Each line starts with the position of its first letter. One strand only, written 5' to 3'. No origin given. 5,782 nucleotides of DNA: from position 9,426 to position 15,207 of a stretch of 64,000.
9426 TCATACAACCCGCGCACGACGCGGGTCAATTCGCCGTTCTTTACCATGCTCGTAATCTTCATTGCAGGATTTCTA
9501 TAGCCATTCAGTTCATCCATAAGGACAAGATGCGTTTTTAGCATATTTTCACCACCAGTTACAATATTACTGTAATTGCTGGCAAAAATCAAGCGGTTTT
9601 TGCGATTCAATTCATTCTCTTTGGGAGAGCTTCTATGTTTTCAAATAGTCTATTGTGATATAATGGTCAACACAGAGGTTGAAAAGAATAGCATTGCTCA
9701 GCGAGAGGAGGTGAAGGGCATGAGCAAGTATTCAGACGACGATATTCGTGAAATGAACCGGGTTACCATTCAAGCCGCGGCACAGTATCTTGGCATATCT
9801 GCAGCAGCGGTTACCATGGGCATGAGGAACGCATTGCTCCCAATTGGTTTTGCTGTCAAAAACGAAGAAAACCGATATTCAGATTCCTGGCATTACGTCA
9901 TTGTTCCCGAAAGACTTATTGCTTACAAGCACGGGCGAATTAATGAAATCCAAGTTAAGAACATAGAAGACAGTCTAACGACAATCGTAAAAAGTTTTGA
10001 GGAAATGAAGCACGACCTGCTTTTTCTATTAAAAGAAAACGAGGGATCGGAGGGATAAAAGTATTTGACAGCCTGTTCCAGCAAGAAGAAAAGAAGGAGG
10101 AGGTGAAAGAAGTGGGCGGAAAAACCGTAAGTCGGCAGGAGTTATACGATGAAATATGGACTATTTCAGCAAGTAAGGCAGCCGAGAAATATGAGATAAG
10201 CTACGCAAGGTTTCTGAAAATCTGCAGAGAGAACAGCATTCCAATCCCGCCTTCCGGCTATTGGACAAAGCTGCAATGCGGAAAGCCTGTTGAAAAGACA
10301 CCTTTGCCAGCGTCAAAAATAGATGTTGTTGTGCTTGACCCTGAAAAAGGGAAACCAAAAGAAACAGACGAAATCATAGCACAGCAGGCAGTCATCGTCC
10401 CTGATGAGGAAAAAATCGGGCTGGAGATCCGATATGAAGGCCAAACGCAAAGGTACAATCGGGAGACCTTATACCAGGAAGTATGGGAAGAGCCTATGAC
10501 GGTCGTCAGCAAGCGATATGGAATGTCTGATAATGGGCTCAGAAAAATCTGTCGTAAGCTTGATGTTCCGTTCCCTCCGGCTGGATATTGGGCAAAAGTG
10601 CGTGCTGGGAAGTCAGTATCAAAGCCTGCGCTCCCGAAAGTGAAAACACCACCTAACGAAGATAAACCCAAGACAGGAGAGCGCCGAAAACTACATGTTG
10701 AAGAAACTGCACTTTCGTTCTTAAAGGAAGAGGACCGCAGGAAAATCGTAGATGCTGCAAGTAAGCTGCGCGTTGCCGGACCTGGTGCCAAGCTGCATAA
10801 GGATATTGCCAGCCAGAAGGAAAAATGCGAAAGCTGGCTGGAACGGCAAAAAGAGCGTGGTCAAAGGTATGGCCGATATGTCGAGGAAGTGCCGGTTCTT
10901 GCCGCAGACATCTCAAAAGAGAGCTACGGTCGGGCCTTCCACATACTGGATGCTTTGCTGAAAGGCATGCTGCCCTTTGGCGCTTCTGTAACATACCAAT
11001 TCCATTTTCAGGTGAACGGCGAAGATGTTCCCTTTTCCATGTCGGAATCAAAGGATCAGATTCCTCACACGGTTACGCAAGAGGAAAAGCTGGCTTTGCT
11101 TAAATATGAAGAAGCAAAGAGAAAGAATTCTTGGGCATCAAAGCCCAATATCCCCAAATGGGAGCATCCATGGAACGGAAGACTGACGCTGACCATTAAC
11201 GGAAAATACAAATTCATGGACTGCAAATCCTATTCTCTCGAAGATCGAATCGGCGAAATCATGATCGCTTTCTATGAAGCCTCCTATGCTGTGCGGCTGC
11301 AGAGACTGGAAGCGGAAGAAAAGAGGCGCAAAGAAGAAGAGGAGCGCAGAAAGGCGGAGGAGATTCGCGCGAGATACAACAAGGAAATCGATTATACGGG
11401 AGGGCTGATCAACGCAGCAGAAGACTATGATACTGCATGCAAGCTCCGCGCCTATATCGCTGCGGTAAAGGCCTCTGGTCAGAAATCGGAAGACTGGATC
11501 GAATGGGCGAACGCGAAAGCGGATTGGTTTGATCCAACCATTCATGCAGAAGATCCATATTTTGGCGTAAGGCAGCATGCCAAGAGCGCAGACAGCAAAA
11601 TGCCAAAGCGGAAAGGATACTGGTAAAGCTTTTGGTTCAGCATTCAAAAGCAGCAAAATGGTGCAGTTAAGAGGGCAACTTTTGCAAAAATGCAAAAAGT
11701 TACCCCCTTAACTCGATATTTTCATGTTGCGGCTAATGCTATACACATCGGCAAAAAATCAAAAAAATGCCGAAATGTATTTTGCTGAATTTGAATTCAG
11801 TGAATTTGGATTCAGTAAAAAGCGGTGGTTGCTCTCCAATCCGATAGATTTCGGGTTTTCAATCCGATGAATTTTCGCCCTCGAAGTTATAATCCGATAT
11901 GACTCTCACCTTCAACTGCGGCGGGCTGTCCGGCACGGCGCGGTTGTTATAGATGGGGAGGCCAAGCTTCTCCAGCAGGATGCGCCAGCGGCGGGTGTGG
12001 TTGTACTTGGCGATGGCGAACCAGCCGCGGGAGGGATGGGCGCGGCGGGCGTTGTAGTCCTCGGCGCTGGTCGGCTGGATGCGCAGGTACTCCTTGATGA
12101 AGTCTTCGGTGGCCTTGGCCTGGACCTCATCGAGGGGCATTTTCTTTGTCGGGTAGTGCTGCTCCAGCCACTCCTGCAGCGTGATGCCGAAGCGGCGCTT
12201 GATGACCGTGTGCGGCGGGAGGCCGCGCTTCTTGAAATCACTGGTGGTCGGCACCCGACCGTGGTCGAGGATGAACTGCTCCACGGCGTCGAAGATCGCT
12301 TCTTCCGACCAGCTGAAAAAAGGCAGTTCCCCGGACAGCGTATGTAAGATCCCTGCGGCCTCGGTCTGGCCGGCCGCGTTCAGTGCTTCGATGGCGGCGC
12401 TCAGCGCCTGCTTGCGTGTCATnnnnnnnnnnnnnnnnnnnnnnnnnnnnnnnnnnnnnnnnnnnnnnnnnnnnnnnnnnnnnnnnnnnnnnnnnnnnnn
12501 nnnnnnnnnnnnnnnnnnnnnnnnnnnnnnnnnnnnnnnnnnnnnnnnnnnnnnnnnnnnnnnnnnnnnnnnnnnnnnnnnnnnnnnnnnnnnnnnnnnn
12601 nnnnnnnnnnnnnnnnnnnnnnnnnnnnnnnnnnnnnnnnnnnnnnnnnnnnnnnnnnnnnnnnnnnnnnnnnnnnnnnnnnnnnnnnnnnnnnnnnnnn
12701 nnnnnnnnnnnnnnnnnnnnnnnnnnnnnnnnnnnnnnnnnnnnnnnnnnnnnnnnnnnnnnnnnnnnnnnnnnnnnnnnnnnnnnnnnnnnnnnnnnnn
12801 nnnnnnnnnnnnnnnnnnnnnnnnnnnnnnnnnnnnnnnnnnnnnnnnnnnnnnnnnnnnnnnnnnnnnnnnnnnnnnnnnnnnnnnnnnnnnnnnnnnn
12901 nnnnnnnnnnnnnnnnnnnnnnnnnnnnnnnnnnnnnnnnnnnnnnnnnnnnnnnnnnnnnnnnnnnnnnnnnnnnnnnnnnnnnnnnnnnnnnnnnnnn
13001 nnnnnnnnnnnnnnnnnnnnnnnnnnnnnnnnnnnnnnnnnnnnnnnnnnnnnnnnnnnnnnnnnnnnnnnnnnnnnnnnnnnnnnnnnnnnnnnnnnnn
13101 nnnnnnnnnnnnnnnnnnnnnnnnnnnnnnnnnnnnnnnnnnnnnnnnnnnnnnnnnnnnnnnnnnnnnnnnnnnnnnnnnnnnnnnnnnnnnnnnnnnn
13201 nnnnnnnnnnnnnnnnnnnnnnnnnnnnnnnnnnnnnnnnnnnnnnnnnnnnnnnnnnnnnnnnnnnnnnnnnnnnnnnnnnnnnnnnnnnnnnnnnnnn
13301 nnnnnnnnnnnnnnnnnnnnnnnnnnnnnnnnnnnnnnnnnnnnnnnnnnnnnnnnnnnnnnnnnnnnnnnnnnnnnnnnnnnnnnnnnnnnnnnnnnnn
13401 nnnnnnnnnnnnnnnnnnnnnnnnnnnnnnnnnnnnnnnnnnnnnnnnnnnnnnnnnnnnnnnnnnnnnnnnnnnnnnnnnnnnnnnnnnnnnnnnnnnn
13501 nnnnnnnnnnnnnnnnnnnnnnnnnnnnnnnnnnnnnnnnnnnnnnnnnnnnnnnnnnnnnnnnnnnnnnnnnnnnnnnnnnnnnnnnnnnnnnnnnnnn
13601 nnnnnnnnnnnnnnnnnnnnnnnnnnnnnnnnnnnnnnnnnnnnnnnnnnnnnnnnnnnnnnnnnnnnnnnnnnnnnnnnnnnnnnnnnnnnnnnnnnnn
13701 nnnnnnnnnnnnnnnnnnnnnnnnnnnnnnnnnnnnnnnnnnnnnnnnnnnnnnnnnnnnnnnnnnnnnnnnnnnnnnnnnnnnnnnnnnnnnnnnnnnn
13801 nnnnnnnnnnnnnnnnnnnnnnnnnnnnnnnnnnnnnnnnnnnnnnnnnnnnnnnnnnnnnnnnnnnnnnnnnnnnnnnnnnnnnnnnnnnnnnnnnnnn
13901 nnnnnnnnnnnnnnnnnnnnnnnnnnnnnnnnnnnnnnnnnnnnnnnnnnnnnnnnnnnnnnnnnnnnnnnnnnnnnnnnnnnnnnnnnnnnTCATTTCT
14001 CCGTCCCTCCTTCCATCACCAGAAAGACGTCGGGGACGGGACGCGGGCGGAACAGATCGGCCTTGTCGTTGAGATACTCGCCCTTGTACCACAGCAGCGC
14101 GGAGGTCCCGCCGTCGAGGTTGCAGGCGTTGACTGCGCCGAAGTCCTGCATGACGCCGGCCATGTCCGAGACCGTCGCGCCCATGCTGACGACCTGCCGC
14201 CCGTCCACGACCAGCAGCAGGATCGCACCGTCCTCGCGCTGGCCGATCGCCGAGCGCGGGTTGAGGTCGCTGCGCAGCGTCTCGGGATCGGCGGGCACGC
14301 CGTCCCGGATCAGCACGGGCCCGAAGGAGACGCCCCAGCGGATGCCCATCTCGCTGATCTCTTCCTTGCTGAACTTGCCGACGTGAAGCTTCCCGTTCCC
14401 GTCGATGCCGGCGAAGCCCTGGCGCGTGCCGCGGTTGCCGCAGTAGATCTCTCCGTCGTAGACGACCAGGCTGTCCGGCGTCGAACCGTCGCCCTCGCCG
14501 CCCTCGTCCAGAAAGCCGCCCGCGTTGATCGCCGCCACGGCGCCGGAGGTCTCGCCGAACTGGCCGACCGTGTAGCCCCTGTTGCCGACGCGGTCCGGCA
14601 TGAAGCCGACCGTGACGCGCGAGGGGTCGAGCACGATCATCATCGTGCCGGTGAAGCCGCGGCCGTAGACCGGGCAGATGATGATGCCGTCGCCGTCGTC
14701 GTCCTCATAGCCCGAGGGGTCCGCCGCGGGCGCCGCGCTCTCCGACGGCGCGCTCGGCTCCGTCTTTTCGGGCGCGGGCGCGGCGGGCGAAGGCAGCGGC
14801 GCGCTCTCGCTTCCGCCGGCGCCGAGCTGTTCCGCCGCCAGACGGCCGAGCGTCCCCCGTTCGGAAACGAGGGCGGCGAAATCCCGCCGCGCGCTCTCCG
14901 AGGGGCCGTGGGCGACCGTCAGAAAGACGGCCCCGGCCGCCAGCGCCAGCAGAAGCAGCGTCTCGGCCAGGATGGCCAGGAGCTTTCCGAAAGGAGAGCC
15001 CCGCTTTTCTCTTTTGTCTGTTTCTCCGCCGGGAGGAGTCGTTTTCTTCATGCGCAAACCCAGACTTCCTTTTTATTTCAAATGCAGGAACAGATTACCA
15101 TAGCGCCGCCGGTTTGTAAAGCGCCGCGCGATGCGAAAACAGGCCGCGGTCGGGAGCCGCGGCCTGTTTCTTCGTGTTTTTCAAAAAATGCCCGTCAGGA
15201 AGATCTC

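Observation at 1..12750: Serine-recombinase mobilizable element splits a forespore sigma factor gene (sigG-like)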

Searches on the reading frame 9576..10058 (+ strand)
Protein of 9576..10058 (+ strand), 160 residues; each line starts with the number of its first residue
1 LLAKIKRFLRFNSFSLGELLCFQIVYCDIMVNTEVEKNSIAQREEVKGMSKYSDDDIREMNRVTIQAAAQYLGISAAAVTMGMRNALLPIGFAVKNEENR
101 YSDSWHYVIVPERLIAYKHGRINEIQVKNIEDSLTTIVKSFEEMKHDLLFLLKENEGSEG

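Call 8: search_protein_families(library=pfam, proteins=[window:9576-10058:+], max_evalue=0.001)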
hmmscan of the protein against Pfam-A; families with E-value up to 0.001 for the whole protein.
window:9576-10058:+ (160 aa): 0 families

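Call 58: search_protein_families(library=phrogs, proteins=[window:9576-10058:+], max_evalue=0.001)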
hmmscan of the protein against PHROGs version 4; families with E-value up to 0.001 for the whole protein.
window:9576-10058:+ (160 aa): 1 family
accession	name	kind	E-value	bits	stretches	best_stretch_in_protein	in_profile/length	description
phrog_6058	-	unknown function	6e-13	49.6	1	49-128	10-88/113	-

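Call 59: search_protein_families(library=padloc, proteins=[window:9576-10058:+], max_evalue=0.001)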
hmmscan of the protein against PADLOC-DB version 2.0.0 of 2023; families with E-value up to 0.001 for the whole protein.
window:9576-10058:+ (160 aa): 0 families

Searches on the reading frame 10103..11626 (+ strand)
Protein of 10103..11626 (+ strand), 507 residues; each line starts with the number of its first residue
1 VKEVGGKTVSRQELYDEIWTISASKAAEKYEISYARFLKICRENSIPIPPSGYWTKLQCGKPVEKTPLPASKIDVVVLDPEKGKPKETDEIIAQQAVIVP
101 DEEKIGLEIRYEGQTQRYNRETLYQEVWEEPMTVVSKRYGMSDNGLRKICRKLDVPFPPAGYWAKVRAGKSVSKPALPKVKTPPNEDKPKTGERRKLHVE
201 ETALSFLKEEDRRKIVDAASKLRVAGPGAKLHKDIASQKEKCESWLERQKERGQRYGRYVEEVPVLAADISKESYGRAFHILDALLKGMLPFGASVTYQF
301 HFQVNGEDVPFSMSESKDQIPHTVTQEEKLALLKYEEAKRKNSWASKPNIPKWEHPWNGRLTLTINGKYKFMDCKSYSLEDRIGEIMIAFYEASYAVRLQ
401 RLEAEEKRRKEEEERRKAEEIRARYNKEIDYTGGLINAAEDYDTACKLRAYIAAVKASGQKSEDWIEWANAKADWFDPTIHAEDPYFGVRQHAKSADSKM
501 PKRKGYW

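Call 7: search_protein_families(library=ncbifam, proteins=[window:10103-11626:+], max_evalue=0.001)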
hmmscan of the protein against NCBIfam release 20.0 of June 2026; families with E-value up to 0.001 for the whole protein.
window:10103-11626:+ (507 aa): 0 families

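Call 8: search_protein_families(library=pfam, proteins=[window:10103-11626:+], max_evalue=0.001)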
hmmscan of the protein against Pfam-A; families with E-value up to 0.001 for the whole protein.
window:10103-11626:+ (507 aa): 1 family
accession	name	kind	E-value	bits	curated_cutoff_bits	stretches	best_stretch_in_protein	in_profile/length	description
PF02042.20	RWP-RK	-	1.7e-05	25.1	29.3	0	125-155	8-38/49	RWP-RK domain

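Call 59: search_protein_families(library=padloc, proteins=[window:10103-11626:+], max_evalue=0.001)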
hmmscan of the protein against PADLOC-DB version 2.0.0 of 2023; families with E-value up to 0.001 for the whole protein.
window:10103-11626:+ (507 aa): 0 families

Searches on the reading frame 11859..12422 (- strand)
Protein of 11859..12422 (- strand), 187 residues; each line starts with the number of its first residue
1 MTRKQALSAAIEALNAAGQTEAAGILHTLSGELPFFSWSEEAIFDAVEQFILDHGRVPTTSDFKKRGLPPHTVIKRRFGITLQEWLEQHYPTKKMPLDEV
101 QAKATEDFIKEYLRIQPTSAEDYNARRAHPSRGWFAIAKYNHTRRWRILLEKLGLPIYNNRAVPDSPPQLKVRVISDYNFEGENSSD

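Call 7: search_protein_families(library=ncbifam, proteins=[window:11859-12422:-], max_evalue=0.001)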
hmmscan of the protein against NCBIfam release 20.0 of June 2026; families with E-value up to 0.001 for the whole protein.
window:11859-12422:- (187 aa): 0 families

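Call 8: search_protein_families(library=pfam, proteins=[window:11859-12422:-], max_evalue=0.001)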
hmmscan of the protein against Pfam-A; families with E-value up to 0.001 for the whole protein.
window:11859-12422:- (187 aa): 1 family
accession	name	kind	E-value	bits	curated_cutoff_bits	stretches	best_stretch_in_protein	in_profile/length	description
PF18780.6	HNH_repeat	-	2.4e-06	28.2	26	1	39-79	2-42/54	Homing endonuclease associated repeat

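Call 58: search_protein_families(library=phrogs, proteins=[window:11859-12422:-], max_evalue=0.001)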
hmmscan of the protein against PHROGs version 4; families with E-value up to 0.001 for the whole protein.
window:11859-12422:- (187 aa): 0 families

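Call 59: search_protein_families(library=padloc, proteins=[window:11859-12422:-], max_evalue=0.001)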
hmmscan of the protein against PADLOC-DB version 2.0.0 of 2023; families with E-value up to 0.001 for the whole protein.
window:11859-12422:- (187 aa): 0 families

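Call 74: find_homologous_proteins(query=window:11859-12422:-, max_evalue=1e-10)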
Query window:11859-12422:- (187 aa): 207 proteins with E <= 1e-10 among 434 candidates; the best 120 are listed.
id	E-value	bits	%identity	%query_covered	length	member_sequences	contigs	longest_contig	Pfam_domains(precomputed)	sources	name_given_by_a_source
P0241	5.6e-109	380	90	100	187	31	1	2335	PF18780.7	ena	-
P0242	8.7e-109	379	89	100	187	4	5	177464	-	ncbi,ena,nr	ncbi:MAG: hypothetical protein IJT62_06435 [Oscillospiraceae bacterium]|nr:hypothetical protein [Osc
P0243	2.0e-108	378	90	100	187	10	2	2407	PF18780.7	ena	-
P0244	3.1e-108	377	90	100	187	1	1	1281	PF18780.7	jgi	jgi:hypothetical protein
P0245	1.0e-107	376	89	100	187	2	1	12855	PF18780.7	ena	-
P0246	1.1e-107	376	91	96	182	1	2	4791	-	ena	-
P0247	1.3e-107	375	88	100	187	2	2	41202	-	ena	-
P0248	2.6e-107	374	88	100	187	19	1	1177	-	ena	-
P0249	9.3e-107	373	89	100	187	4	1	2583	-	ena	-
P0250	1.3e-106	372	87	100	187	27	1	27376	-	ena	-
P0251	8.2e-106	369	86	100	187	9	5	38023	-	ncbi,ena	-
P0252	1.2e-105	369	86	100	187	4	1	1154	-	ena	-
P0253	7.7e-105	366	88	97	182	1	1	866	PF18780.7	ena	-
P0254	1.6e-104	365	85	100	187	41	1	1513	PF18780.7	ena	-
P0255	9.8e-104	363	86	100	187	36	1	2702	-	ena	-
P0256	1.2e-103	362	88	96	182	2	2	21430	PF18780.7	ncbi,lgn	-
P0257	1.7e-103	362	85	100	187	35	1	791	PF18780.7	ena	-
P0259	4.7e-103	361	86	97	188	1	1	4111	PF18780.7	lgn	-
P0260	2.1e-102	358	87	97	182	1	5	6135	PF18780.7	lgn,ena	-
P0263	3.1e-101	355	85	97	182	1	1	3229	PF18780.7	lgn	-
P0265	1.0e-99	350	85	97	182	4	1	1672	PF18780.7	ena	-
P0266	5.0e-99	347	86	96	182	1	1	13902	PF18780.7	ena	-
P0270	4.6e-95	334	83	96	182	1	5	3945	PF18780.7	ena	-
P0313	1.7e-82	294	72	96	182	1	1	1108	PF18780.7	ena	-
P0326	9.1e-80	285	71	96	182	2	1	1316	PF18780.7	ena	-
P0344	4.9e-70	253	64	96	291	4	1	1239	PF18780.7,PF04542.21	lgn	-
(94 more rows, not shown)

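Call 78: predict_structure(alignment_id=A3)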
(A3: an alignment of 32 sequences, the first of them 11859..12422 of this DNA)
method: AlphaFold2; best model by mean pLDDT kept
length: 187 residues; sequences in the alignment: 32
mean_pLDDT: 76.1   pTM: 0.45
mean pLDDT of the five models: 76.1, 76.0, 75.5, 72.8, 68.5
residues with pLDDT >= 90: 9; 70-90: 131; 50-70: 23; < 50: 24
segments of 3 or more residues with pLDDT < 50: 162-164, 166-173, 178-187
pLDDT, mean of each block of 10 residues (from residue 1): 69 85 75 64 82 83 78 84 85 75 90 87 85 89 88 81 48 47 41
secondary structure, 60 per line:
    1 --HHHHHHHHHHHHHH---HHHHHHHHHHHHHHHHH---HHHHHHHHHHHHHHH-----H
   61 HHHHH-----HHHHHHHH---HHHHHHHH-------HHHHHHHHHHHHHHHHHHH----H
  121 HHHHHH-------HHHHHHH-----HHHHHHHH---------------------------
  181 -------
elements in order: H3-16 H20-36 H40-54 H60-65 H71-78 H82-89 H97-115 H120-126 H134-140 H146-153

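Call 81: fold_search(model_id=the predicted structure, library=pdb)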
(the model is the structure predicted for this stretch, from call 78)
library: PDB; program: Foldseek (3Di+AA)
matches with E <= 10: 12; with E <= 0.001: 0
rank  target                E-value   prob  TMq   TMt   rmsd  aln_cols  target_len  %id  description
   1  9e87_F                1.2e+00  0.09  0.17  0.11  16.9       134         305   15  De Novo Mycobacterium tuberculosis transcription initiation pre-RPO promoter complex with open Beta' clamp (RNA Polyme (released 2025-10-01)
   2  7khi_F                2.5e+00  0.06  0.17  0.06  18.8       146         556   18  Escherichia coli RNA polymerase and rrnBP1 promoter complex with DksA/ppGpp (released 2020-10-28)
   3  4jk1_Y                4.8e+00  0.05  0.18  0.08  18.1       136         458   18  X-ray crystal structure of Escherichia coli sigma70 holoenzyme in complex with Guanosine tetraphosphate (ppGpp) (released 2013-04-10)
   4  1l9z_H                6.1e+00  0.03  0.17  0.11  16.1       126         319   15  Thermus aquaticus RNA Polymerase Holoenzyme/Fork-Junction Promoter DNA Complex at 6.5 A Resolution (released 2002-05-31)
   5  9gdo_F                6.1e+00  0.03  0.18  0.08  18.2       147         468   18  Cryo-EM structure of Vibrio cholerae RNA polymerase holoenzyme bound to an ompU promoter DNA fragment (released 2025-12-17)
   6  8y6u_F                6.1e+00  0.03  0.18  0.07  18.8       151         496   18  Cryo-EM structure of E.coli transcription initiation complex with transcription factor GcvA (released 2024-06-05)
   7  8ym5_K                6.1e+00  0.02  0.15  0.16  10.2       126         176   14  Structure of Caspase-8/cFLIP death effector domain assembly (released 2024-10-30)
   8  7mkd_L                7.2e+00  0.03  0.18  0.08  18.3       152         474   20  Cryo-EM structure of Escherichia coli RNA polymerase bound to lambda PR promoter DNA (class 1) (released 2021-09-29)
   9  3rmr_C                7.7e+00  0.01  0.12  0.11  11.7       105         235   16  Crystal structure of Hyaloperonospora arabidopsidis ATR1 effector domain (released 2011-07-20)
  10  5uhb_F                8.2e+00  0.02  0.17  0.10  18.1       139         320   16  Crystal structure of Mycobacterium tuberculosis transcription initiation complex in complex with Rifampin (released 2017-04-12)
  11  2kiw_MODEL_1_A        8.7e+00  0.03  0.19  0.28  15.2       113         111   15  Solution NMR structure of the domain N-terminal to the integrase domain of SH1003 from Staphylococcus haemolyt (released 2009-07-07)
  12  9cny_D                9.8e+00  0.01  0.15  0.14  17.4       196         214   17  CryoEM structure of the APO-BAM complex in SMA nanodisc (released 2024-12-25)

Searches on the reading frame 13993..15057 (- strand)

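Call 7: search_protein_families(library=ncbifam, proteins=[window:13993-15057:-], max_evalue=0.001)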
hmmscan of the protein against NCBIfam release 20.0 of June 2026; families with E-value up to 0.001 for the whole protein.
window:13993-15057:- (354 aa): 0 families

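Call 50: search_protein_families(library=pfam, proteins=[window:13993-15057:-], max_evalue=0.00001)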
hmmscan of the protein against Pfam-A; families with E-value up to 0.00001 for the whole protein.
window:13993-15057:- (354 aa): 1 family
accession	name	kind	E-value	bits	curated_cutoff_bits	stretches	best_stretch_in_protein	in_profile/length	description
PF09992.14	NAGPA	-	3.1e-39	135.3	25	1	171-347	1-168/169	Phosphodiester glycosidase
